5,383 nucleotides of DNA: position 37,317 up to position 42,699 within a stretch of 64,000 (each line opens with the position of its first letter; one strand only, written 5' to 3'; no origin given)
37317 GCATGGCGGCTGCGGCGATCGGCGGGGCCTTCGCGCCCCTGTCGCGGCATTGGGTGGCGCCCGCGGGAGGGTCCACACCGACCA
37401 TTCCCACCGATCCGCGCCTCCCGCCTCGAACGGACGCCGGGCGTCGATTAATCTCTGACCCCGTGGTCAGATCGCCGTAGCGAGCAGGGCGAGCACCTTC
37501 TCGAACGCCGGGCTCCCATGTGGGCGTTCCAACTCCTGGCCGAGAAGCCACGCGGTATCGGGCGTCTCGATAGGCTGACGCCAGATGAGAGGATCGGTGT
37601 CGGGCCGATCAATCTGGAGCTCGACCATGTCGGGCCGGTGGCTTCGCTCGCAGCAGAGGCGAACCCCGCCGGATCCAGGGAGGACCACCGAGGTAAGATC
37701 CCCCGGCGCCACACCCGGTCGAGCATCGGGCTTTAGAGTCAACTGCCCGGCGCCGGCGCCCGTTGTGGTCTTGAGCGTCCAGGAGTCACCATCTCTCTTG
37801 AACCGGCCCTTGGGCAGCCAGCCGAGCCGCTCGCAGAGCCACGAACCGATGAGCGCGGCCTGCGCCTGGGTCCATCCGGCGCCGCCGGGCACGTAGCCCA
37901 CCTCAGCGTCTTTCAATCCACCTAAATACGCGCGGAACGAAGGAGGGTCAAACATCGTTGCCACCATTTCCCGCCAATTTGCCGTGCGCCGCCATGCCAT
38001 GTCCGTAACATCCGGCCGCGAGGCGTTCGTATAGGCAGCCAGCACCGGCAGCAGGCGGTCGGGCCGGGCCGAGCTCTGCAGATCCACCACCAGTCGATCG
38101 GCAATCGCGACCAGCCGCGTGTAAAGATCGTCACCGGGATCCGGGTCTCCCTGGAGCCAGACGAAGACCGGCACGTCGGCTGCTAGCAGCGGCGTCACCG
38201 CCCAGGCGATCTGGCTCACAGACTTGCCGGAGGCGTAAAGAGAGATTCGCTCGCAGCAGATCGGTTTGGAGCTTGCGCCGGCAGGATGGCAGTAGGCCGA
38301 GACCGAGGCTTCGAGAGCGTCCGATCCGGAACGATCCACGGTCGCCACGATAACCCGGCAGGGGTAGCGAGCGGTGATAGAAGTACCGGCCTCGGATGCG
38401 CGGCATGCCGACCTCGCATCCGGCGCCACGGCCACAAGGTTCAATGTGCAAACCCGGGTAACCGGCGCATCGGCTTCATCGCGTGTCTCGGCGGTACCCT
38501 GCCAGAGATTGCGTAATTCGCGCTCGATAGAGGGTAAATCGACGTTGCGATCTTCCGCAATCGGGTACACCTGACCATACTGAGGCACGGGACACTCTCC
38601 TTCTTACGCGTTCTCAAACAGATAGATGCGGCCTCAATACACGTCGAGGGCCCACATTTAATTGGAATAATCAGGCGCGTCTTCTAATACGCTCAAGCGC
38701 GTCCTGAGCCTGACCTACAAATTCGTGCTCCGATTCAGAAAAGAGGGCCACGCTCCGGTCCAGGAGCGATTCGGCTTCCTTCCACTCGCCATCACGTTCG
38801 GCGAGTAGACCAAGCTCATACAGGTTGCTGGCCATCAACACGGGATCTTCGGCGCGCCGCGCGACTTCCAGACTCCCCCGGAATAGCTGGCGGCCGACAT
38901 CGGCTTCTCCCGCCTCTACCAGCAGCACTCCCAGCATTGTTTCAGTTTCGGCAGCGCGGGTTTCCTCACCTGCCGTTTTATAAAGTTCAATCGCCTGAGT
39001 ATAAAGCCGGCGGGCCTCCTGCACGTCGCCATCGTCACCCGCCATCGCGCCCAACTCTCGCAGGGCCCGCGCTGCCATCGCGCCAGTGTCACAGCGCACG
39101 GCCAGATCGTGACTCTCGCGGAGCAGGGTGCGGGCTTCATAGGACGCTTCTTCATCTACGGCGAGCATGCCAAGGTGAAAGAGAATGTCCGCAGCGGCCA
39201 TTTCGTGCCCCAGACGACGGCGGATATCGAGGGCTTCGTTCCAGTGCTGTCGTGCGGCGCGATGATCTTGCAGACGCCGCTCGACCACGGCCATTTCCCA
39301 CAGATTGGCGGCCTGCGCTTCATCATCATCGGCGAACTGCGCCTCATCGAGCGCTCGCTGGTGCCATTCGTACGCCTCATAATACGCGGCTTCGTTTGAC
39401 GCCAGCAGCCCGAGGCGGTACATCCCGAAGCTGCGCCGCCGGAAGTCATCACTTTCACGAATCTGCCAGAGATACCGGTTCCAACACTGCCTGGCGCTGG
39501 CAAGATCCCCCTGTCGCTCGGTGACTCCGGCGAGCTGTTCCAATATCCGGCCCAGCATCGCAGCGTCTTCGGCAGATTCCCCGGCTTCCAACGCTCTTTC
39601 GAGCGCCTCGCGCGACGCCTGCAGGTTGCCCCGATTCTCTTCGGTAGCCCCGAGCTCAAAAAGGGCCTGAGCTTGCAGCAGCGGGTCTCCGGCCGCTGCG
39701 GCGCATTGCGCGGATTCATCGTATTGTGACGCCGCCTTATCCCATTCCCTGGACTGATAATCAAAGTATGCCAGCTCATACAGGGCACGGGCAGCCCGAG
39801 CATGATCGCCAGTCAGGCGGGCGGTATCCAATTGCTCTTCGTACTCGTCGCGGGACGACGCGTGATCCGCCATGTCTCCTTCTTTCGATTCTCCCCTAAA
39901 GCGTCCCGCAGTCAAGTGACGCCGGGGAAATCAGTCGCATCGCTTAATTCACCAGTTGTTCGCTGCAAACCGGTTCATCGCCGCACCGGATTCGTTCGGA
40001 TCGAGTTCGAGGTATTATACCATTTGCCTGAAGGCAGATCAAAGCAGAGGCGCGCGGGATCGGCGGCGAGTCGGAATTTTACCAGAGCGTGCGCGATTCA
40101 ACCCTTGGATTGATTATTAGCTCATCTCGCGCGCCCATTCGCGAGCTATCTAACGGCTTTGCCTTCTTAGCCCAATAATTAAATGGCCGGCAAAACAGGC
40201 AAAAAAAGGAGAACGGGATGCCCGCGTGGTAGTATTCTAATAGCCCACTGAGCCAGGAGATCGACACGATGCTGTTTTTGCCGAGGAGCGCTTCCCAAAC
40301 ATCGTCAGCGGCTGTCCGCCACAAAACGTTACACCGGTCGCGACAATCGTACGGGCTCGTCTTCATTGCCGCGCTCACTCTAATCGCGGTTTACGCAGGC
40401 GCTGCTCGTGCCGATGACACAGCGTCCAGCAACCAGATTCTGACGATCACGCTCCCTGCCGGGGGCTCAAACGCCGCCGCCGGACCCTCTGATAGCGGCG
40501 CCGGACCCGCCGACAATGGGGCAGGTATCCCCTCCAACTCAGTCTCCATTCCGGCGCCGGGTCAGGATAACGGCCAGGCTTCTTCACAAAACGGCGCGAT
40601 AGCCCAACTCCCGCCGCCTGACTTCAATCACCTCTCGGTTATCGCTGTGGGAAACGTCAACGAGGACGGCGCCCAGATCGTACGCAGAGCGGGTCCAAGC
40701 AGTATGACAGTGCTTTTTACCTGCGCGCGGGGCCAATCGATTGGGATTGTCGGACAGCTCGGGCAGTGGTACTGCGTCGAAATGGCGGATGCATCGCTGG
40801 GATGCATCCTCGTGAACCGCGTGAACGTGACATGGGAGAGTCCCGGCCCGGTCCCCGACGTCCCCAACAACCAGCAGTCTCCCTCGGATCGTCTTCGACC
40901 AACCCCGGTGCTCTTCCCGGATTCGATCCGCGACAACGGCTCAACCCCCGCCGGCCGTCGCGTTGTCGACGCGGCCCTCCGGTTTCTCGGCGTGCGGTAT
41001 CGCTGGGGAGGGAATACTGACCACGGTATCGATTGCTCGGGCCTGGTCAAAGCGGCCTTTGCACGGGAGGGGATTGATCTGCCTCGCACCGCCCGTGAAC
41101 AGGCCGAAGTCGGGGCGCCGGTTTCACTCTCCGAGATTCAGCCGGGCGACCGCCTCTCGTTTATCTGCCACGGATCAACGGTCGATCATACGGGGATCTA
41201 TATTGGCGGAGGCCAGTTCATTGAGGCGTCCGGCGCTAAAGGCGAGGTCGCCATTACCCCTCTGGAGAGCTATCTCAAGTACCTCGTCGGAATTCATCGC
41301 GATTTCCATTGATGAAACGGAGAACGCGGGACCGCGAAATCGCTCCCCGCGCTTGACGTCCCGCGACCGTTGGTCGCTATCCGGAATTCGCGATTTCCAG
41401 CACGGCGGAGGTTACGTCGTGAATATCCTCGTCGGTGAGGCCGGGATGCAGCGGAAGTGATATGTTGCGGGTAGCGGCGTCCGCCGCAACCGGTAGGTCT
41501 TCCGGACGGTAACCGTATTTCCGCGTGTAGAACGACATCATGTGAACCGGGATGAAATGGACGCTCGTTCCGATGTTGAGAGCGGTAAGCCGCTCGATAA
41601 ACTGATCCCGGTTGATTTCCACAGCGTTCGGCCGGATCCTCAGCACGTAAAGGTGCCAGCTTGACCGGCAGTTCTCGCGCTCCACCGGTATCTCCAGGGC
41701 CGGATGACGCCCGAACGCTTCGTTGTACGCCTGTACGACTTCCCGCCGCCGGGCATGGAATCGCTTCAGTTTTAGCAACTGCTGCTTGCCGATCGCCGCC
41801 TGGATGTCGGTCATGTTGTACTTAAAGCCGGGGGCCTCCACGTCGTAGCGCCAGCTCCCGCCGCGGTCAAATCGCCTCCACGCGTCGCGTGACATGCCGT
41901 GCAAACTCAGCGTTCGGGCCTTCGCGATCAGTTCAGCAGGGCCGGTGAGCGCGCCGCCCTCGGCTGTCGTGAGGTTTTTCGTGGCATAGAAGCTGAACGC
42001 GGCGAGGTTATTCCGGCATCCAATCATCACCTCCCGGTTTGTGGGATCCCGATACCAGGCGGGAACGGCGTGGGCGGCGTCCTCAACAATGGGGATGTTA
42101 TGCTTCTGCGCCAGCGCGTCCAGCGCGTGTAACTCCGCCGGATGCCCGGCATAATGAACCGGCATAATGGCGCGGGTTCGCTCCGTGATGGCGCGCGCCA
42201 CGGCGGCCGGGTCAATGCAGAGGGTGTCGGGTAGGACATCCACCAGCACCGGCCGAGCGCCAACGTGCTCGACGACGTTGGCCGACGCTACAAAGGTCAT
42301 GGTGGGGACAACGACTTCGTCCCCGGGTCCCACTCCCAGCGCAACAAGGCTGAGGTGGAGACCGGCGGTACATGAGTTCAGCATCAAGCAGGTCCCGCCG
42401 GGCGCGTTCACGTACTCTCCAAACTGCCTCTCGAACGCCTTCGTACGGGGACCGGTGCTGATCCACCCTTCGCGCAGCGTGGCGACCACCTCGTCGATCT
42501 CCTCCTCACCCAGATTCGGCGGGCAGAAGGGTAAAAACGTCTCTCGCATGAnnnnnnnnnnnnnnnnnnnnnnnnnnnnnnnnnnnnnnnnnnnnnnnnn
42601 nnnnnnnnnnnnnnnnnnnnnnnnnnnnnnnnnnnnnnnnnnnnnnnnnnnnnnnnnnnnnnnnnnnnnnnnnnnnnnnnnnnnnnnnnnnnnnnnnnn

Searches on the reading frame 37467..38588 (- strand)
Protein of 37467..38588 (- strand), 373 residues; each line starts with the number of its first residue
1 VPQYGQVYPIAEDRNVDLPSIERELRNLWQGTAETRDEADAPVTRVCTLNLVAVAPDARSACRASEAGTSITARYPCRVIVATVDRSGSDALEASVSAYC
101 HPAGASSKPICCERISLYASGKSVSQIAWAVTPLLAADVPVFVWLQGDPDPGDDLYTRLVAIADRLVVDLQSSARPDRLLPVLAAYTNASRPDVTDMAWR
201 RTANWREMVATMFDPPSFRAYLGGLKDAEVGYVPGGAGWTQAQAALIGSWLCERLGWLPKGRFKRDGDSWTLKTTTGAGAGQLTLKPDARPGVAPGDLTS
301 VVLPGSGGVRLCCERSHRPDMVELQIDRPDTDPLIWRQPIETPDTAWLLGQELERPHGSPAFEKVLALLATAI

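Call 15: search_protein_families(library=pfam, proteins=[window:37467-38588:-], max_evalue=0.00001)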
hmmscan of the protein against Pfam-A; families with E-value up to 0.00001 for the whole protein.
window:37467-38588:- (373 aa): 2 families
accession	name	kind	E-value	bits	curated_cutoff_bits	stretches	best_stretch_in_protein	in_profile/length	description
PF10128.15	OpcA_G6PD_assem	-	1.2e-22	80.5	27.9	1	70-178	3-111/118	Glucose-6-phosphate dehydrogenase subunit N-terminal domain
PF20171.3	OpcA_G6PD_C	-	2.8e-17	63.8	27.7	1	193-366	2-135/135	Glucose-6-phosphate dehydrogenase subunit C-terminal domain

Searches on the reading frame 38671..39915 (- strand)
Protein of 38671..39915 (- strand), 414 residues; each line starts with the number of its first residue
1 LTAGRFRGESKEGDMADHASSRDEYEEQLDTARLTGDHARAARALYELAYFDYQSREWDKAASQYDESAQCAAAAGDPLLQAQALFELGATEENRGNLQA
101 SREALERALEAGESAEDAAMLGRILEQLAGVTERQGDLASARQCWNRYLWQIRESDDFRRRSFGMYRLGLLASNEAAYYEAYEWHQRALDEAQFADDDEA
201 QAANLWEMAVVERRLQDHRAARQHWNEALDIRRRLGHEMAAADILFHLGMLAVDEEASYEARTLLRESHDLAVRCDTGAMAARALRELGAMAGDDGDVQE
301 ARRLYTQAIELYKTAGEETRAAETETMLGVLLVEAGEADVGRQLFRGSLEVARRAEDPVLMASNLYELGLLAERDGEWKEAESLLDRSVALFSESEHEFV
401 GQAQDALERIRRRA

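Call 15: search_protein_families(library=pfam, proteins=[window:38671-39915:-], max_evalue=0.00001)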
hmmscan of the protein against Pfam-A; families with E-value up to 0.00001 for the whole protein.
window:38671-39915:- (414 aa): 6 families
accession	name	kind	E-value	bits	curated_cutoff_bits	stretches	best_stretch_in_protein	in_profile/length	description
PF13424.12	TPR_12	-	4.9e-27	94.4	30.1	2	322-392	3-75/77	Tetratricopeptide repeat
PF07719.23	TPR_2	-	5.4e-13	48.4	27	0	282-314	1-33/34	Tetratricopeptide repeat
PF17874.7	TPR_MalT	-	4.6e-11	43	45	1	219-396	18-195/336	MalT-like TPR region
PF24885.1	TPR_NPHP3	-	3.9e-07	30.1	100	0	78-149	94-168/239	Nephrocystin-3 TPR domain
PF00515.34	TPR_1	-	1.3e-06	28.4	27.8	0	282-312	1-31/34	Tetratricopeptide repeat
PF14938.12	SNAP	-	7.1e-06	26.1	25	0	200-324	32-157/282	Soluble NSF attachment protein, SNAP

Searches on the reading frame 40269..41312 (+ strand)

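Call 15: search_protein_families(library=pfam, proteins=[window:40269-41312:+], max_evalue=0.00001)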
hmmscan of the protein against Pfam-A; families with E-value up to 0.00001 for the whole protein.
window:40269-41312:+ (347 aa): 1 family
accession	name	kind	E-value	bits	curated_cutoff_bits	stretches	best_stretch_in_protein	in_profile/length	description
PF00877.26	NLPC_P60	-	2.1e-25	89.1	23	1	241-333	1-92/105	NlpC/P60 family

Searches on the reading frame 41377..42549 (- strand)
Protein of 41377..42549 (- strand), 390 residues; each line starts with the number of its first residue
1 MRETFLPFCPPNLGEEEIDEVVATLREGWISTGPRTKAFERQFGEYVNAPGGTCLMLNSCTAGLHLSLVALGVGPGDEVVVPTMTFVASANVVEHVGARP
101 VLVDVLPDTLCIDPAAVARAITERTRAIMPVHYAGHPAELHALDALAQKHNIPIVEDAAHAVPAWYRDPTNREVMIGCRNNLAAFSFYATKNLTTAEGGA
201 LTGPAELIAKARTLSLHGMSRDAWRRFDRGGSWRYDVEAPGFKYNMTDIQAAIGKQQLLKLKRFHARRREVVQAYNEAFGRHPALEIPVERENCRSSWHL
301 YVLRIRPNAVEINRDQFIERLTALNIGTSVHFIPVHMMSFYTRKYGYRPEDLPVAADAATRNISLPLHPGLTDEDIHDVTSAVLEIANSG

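Call 15: search_protein_families(library=pfam, proteins=[window:41377-42549:-], max_evalue=0.00001)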
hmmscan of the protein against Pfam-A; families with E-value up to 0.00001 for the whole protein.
window:41377-42549:- (390 aa): 2 families
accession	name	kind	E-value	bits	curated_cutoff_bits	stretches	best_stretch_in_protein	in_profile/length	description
PF01041.23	DegT_DnrJ_EryC1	-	6e-119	397.9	19.8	1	13-383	3-359/360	DegT/DnrJ/EryC1/StrS aminotransferase family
PF00155.27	Aminotran_1_2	-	2.3e-06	27.5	19.7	1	37-171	45-200/361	Aminotransferase class I and II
